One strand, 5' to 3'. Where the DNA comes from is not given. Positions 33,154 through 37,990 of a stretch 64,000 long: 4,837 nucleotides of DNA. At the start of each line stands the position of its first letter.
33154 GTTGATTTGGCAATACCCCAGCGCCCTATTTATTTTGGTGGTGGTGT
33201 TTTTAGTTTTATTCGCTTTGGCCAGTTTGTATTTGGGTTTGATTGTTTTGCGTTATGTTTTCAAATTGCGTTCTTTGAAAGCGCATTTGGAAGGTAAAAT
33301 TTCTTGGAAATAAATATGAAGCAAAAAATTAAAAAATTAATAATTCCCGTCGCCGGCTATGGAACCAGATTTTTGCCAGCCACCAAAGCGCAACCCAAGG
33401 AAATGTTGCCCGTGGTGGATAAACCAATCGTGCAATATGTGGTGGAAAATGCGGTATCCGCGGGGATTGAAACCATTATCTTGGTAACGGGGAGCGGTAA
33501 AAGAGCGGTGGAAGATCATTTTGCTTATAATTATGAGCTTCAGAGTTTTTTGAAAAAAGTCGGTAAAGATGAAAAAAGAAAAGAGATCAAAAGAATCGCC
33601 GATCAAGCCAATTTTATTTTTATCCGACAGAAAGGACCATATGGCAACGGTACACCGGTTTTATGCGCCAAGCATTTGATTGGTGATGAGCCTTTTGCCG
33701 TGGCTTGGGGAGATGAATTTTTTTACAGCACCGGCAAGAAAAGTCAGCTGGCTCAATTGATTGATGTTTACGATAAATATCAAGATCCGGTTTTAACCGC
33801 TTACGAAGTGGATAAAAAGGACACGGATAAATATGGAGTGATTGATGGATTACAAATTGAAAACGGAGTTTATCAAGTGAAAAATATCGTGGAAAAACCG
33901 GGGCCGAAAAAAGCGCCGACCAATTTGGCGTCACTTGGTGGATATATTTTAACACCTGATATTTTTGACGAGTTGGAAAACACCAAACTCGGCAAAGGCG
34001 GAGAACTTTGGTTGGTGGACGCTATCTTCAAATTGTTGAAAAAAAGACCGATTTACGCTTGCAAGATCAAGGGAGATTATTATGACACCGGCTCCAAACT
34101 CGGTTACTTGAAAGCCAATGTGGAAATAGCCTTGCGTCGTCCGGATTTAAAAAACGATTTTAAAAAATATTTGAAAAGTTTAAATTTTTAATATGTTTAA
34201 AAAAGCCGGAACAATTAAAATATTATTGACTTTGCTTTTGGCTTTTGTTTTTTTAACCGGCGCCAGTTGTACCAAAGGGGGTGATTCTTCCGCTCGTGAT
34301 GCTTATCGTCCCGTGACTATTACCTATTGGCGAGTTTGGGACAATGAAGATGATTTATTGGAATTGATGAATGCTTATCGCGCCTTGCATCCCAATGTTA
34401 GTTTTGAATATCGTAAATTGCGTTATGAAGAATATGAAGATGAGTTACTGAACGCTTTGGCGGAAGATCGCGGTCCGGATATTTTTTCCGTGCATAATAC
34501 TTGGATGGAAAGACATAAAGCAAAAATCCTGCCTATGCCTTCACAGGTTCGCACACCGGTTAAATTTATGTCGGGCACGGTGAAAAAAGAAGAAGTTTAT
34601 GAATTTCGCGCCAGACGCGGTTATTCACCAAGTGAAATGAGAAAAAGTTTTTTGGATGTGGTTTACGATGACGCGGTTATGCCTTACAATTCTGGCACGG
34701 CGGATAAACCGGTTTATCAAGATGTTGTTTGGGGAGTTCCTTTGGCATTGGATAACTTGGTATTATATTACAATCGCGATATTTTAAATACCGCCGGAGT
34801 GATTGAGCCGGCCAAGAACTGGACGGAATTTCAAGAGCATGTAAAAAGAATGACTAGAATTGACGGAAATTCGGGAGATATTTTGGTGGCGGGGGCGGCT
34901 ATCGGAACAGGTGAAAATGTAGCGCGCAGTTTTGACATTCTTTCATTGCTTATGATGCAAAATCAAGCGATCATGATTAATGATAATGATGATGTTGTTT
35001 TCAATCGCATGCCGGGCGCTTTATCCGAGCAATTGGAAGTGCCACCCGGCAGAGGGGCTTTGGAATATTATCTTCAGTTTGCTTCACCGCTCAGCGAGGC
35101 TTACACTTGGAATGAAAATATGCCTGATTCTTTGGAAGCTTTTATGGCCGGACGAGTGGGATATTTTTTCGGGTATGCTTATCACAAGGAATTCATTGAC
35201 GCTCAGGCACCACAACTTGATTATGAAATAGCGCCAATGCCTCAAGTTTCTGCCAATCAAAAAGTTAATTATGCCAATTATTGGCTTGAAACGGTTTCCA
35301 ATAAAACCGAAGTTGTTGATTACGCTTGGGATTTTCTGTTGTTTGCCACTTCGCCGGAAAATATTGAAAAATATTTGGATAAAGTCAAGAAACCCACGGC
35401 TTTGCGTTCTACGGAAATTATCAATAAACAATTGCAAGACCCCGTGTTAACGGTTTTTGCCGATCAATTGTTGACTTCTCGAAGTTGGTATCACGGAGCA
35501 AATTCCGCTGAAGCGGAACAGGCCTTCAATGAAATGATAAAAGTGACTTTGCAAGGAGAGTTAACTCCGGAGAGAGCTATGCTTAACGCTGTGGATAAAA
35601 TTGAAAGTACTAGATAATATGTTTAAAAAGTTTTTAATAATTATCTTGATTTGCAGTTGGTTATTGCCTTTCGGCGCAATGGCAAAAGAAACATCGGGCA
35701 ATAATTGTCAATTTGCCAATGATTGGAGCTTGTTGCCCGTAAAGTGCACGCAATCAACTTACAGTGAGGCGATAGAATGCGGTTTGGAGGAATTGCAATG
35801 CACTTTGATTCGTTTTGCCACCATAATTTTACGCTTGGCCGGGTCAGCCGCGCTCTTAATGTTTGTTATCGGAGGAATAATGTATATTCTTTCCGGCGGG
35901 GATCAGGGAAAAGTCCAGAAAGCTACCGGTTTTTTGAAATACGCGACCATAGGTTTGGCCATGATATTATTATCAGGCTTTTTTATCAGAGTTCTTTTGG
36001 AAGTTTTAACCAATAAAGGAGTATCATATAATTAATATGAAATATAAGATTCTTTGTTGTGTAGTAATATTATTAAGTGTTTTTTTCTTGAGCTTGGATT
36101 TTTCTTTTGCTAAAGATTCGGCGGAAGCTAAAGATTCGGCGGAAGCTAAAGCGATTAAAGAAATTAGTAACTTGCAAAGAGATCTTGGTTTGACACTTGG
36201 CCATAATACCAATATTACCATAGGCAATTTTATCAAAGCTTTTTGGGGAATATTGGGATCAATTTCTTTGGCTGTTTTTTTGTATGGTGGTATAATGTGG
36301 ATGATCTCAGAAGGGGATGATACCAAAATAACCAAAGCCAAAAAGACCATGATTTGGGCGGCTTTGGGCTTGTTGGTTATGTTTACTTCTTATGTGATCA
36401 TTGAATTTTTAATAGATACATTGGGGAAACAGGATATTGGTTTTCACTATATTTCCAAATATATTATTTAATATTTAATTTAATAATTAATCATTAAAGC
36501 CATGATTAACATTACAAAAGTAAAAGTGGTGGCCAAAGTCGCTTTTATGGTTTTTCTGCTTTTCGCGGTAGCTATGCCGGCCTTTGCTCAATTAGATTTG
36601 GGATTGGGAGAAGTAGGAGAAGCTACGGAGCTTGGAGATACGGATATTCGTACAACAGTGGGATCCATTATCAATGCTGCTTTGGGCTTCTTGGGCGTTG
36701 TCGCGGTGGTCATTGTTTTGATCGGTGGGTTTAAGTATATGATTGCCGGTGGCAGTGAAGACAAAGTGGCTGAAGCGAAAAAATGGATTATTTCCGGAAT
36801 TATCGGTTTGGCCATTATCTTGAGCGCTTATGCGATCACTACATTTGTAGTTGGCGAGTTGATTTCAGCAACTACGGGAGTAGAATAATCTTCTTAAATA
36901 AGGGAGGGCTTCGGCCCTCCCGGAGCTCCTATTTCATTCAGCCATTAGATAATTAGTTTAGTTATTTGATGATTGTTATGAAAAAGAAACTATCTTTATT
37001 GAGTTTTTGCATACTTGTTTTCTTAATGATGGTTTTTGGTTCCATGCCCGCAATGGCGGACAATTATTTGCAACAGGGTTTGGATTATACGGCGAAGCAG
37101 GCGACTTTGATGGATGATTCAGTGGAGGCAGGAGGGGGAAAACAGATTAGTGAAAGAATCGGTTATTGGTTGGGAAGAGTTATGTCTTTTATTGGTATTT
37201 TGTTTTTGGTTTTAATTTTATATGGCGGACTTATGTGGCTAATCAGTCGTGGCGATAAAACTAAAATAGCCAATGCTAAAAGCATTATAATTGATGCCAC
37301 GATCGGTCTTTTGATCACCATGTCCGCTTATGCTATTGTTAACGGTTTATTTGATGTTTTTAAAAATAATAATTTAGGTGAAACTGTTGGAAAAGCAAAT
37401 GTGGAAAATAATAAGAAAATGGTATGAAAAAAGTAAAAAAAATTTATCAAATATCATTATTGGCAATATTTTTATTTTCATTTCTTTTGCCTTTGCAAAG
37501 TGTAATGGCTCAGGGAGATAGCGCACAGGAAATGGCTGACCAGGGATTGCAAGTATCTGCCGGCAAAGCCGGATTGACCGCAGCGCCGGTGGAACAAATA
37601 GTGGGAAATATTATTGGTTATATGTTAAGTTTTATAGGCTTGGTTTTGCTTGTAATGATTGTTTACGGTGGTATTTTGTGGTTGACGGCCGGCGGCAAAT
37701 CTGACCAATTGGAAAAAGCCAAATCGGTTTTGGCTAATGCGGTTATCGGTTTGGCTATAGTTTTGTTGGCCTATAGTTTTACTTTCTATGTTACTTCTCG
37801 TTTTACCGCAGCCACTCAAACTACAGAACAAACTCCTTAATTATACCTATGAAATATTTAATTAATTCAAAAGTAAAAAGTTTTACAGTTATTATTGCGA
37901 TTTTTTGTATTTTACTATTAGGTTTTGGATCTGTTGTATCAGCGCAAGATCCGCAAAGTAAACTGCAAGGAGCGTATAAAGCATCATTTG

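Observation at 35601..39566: Tandem array of nine diversified VirB2/TrbC-like (T4SS-pilin-like) paralogs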

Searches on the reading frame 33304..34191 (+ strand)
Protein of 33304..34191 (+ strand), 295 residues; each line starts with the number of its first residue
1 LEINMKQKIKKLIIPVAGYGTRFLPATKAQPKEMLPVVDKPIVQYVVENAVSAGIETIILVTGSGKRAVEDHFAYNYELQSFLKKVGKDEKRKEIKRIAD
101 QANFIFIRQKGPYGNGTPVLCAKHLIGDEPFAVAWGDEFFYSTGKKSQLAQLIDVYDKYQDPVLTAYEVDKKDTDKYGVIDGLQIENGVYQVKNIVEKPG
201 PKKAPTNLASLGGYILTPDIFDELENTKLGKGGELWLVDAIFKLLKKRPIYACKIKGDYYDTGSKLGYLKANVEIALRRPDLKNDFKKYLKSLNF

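Call 9: search_protein_families(library=pfam, proteins=[window:33304-34191:+], max_evalue=0.001)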
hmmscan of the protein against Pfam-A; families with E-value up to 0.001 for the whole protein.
window:33304-34191:+ (295 aa): 2 families
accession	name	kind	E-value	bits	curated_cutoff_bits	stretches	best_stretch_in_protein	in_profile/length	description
PF00483.29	NTP_transferase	-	5.9e-28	98.5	21.2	1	13-275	3-242/245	Nucleotidyl transferase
PF12804.13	NTP_transf_3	-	0.00011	22.9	27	1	13-71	2-53/160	MobA-like NTP transferase domain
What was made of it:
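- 33304..34191 (+): GalU-like nucleotidyl transferase gene (UTP-glucose-1-phosphate uridylyltransferase type); first gene of the conserved GalU-SBP-array unit. Pfam NTP_transferase, E 5.9e-28 (call 9).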

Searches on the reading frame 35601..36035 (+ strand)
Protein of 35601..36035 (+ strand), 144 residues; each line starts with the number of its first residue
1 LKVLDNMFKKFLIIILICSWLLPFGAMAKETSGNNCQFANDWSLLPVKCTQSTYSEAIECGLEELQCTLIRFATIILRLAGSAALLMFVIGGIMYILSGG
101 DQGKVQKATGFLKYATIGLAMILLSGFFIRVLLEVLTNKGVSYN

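Call 3: search_protein_families(library=pfam, proteins=[window:35601-36035:+], max_evalue=1)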
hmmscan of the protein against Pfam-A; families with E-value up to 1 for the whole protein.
window:35601-36035:+ (144 aa): 3 families
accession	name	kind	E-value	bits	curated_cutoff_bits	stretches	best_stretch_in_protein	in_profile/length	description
PF18895.5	T4SS_pilin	-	1.4e-08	35.1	26.6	1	69-131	9-70/71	Type IV secretion system pilin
PF04878.18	Baculo_p48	-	0.059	12.8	25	0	119-139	276-296/371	Baculovirus P48 protein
PF14110.11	DUF4282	-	0.31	12.1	27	1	82-137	25-72/86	Domain of unknown function (DUF4282)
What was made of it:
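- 35619..36035 (+): W1: pilin-like paralog with a Cys-rich N-segment (ATG start; the TTG at 35601 is the mechanical ORF start). PF18895, 35.1 bits (call 3).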

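Call 4: search_protein_families(library=ncbifam, proteins=[window:35601-36035:+], max_evalue=1)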
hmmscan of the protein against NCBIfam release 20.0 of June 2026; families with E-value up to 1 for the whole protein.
window:35601-36035:+ (144 aa): 0 families

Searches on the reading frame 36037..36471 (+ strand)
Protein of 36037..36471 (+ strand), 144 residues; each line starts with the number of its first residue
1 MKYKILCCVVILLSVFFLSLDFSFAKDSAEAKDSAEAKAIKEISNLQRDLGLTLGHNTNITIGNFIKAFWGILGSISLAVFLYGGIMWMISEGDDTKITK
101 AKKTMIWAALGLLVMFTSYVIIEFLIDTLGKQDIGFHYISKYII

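Call 3: search_protein_families(library=pfam, proteins=[window:36037-36471:+], max_evalue=1)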
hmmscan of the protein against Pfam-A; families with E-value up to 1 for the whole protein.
window:36037-36471:+ (144 aa): 2 families
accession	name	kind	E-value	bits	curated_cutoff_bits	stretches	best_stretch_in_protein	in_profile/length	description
PF18895.5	T4SS_pilin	-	1e-08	35.6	26.6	1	61-125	8-71/71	Type IV secretion system pilin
PF05814.16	Ac76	-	0.074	13.5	22.5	1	4-57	25-80/83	Orf76 (Ac76)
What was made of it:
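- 36037..36471 (+): W2: pilin-like paralog; its N-segment contains a KDSAEA x2 repeat. PF18895, 35.6 bits (call 3).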

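Call 4: search_protein_families(library=ncbifam, proteins=[window:36037-36471:+], max_evalue=1)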
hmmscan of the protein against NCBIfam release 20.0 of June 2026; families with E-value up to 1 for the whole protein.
window:36037-36471:+ (144 aa): 3 families
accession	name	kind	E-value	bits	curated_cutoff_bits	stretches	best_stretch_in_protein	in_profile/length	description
NF045849.1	ICE_MMCAP2_0565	equivalog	3.9e-07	29.6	40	1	60-128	11-79/80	Mbov_0395 family pilin-like conjugal transfer protein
NF047765.1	LIC_13387_fam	subfamily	0.15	11.8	33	1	64-117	52-105/131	LIC_13387 family protein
NF041560.1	T6SS_Burk_ExIF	subfamily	0.28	10.9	90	1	64-118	127-179/234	putative type VI secretion system effector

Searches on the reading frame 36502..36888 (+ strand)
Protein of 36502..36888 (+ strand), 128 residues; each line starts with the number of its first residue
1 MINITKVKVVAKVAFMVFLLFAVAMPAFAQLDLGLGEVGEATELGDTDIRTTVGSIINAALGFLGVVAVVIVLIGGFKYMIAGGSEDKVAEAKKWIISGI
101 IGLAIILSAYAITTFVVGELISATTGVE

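Call 3: search_protein_families(library=pfam, proteins=[window:36502-36888:+], max_evalue=1)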
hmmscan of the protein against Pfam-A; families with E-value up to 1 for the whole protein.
window:36502-36888:+ (128 aa): 3 families
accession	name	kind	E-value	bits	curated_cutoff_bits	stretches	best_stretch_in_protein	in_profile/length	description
PF18895.5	T4SS_pilin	-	1.7e-12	47.7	26.6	1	47-116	3-71/71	Type IV secretion system pilin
PF04956.18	TrbC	-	3.4e-06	27.6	27.9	1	6-114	7-96/98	TrbC/VIRB2 pilin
PF15108.11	TMEM37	-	0.051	13.9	31.7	1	63-117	88-142/182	Voltage-dependent calcium channel gamma-like subunit protein family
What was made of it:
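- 36502..36888 (+): W3: the shortest and best-conserved paralog; candidate major or core subunit. It has the best PF18895 score (47.7 bits) and the best TrbC score (27.6 against 27.9) (call 3).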

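Call 4: search_protein_families(library=ncbifam, proteins=[window:36502-36888:+], max_evalue=1)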
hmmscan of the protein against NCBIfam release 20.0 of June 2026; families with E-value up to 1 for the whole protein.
window:36502-36888:+ (128 aa): 3 families
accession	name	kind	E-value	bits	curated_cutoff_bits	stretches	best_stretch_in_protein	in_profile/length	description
NF045849.1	ICE_MMCAP2_0565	equivalog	2.6e-09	36.6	40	1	48-118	8-78/80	Mbov_0395 family pilin-like conjugal transfer protein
TIGR02825.1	B4_12hDH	equivalog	0.097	12.1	579.85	1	51-94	140-183/327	leukotriene B4 12-hydroxydehydrogenase/15-oxo-prostaglandin 13-reductase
NF038392.1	div_DrpB_YedR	equivalog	0.58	10.5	50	1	13-77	12-77/86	cell division protein DrpB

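Call 63: list_cluster_members(proteins=[P0001, window:36502-36888:+, window:16087-17463:-, window:34193-35617:+])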
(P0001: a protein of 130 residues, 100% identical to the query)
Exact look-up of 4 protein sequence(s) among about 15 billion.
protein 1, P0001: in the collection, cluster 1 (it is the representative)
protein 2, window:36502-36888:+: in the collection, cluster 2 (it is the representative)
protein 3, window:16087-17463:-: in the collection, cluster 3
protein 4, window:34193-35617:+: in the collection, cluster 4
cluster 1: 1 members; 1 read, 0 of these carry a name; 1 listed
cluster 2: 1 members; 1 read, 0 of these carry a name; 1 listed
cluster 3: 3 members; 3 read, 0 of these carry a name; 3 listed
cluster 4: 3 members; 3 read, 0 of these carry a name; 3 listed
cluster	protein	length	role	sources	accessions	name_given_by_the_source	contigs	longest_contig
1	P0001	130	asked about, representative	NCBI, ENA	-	-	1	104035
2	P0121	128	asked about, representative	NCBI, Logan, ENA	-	-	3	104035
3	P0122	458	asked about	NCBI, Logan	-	-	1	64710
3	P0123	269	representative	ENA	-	-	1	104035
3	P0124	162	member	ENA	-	-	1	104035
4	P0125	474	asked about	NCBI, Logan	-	-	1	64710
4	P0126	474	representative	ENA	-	-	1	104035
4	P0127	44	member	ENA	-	-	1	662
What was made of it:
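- Tried and rejected: The window itself is a 64,710-bp NCBI contig with no accession shown (call 63).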

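Call 64: search_dna_similar(query=window:36502-36888:+, collection=plasmids, mode=protein, max_evalue=0.01, max_rows=25)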
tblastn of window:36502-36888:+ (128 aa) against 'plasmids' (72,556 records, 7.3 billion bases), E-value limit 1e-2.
No match.
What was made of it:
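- Closest known: Classical conjugative pilins VirB2. Different: No tblastn match was found in 72,556 plasmids (call 64).
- Tried and rejected: No match (call 64), so the family could not be tied to a conjugative plasmid context this way.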

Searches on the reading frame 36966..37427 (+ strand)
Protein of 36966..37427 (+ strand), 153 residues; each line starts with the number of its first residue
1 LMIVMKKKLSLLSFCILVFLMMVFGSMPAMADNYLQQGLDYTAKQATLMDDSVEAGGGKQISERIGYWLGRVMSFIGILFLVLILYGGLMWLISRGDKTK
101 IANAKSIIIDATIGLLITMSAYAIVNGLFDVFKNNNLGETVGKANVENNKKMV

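Call 3: search_protein_families(library=pfam, proteins=[window:36966-37427:+], max_evalue=1)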
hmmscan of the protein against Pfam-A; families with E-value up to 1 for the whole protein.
window:36966-37427:+ (153 aa): 4 families
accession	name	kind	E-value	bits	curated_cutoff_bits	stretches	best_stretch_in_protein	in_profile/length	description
PF18895.5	T4SS_pilin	-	8.1e-06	26.3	26.6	1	61-126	8-69/71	Type IV secretion system pilin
PF05545.16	FixQ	-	0.0036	17.6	29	1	74-110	11-47/49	Cbb3-type cytochrome oxidase component FixQ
PF04608.18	PgpA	-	0.03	14.7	28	1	72-131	36-104/141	Phosphatidylglycerophosphatase A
PF07265.16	TAP35_44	-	0.045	14.2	25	1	9-53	5-49/119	Tapetum specific protein TAP35/TAP44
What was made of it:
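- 36969..37427 (+): W4: divergent pilin-like paralog with a 24-aa C-tail. PF18895, 26.3 bits, 0.3 below the cut-off (call 3).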

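Call 4: search_protein_families(library=ncbifam, proteins=[window:36966-37427:+], max_evalue=1)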
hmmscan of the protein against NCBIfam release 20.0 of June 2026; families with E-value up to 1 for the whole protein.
window:36966-37427:+ (153 aa): 3 families
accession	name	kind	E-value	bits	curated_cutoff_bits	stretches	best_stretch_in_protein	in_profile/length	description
NF045849.1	ICE_MMCAP2_0565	equivalog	0.0049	16.5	40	1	59-128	7-76/80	Mbov_0395 family pilin-like conjugal transfer protein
TIGR03340.1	phn_DUF6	hypoth_equivalog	0.0074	16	288.15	1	71-125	175-228/281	phosphonate utilization associated putative membrane protein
NF041742.1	WGxxGxxG_fam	subfamily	0.21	12.2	35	1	5-47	1-40/69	WGxxGxxG family protein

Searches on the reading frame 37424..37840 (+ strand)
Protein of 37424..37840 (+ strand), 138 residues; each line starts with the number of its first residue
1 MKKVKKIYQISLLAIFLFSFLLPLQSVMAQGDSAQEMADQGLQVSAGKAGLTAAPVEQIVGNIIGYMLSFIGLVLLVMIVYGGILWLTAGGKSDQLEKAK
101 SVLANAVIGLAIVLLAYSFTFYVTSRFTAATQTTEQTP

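Call 3: search_protein_families(library=pfam, proteins=[window:37424-37840:+], max_evalue=1)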
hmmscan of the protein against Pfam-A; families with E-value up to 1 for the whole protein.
window:37424-37840:+ (138 aa): 12 families
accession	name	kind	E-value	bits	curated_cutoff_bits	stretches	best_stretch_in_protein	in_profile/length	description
PF18895.5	T4SS_pilin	-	1.8e-08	34.8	26.6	1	56-120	5-68/71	Type IV secretion system pilin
PF04956.18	TrbC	-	0.00063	20.3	27.9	1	28-119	29-94/98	TrbC/VIRB2 pilin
PF05987.18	DUF898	-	0.0046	16.5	28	1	10-130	133-248/336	Bacterial protein of unknown function (DUF898)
PF25231.1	DUF7847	-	0.024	14.4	28.7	1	10-123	44-154/252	Domain of unknown function (DUF7847)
PF02322.20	Cyt_bd_oxida_II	-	0.034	14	35.6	1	13-120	115-208/302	Cytochrome bd terminal oxidase subunit II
PF06024.17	Orf78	-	0.046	14.5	29.4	0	54-81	55-82/101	Orf78 (ac78)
PF09925.14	DUF2157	-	0.2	11.8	32.4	1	65-121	62-118/146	Predicted membrane protein (DUF2157)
PF20990.2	DUF2207_C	-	0.22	11.6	33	1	36-130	121-195/247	Predicted membrane protein (DUF2207) C-terminal domain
PF05545.16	FixQ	-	0.29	11.5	29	1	69-100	11-42/49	Cbb3-type cytochrome oxidase component FixQ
PF19607.4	DUF6112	-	0.54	10.5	25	1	62-103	18-59/88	Family of unknown function (DUF6112)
PF10110.14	GPDPase_memb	-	0.56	9.3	29.6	1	63-127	215-277/321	Membrane domain of glycerophosphoryl diester phosphodiesterase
PF01127.27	Sdh_cyt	-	0.62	10.6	25.8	1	72-121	30-82/122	Succinate dehydrogenase/Fumarate reductase transmembrane subunit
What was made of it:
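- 37424..37840 (+): W5: pilin-like paralog; overlaps W4 by 4 nt. PF18895, 34.8 bits (call 3).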

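Call 4: search_protein_families(library=ncbifam, proteins=[window:37424-37840:+], max_evalue=1)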
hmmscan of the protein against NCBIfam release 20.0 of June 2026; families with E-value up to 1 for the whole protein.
window:37424-37840:+ (138 aa): 7 families
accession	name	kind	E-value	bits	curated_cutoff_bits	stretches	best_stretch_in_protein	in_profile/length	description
NF045849.1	ICE_MMCAP2_0565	equivalog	0.015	15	40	1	57-117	10-70/80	Mbov_0395 family pilin-like conjugal transfer protein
NF047765.1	LIC_13387_fam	subfamily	0.16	11.6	33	1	74-129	64-120/131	LIC_13387 family protein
TIGR04210.1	bunya_NSm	equivalog_domain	0.18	11.6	28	1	12-78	15-82/173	bunyavirus nonstructural protein NSm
NF041560.1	T6SS_Burk_ExIF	subfamily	0.33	10.6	90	1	63-135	128-196/234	putative type VI secretion system effector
NF033218.1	anchor_AmaP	equivalog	0.59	9.9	55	0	67-130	8-73/166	alkaline shock response membrane anchor protein AmaP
NF038218.1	IcmG_DotF_IVB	equivalog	0.87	9.2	200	0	93-136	38-81/266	type IVB secretion system protein IcmG/DotF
NF053819.1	EF0750_LPXTG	subfamily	0.91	10.1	47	1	1-35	1-33/105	EF2685/EF0750 family sortase-dependent surface protein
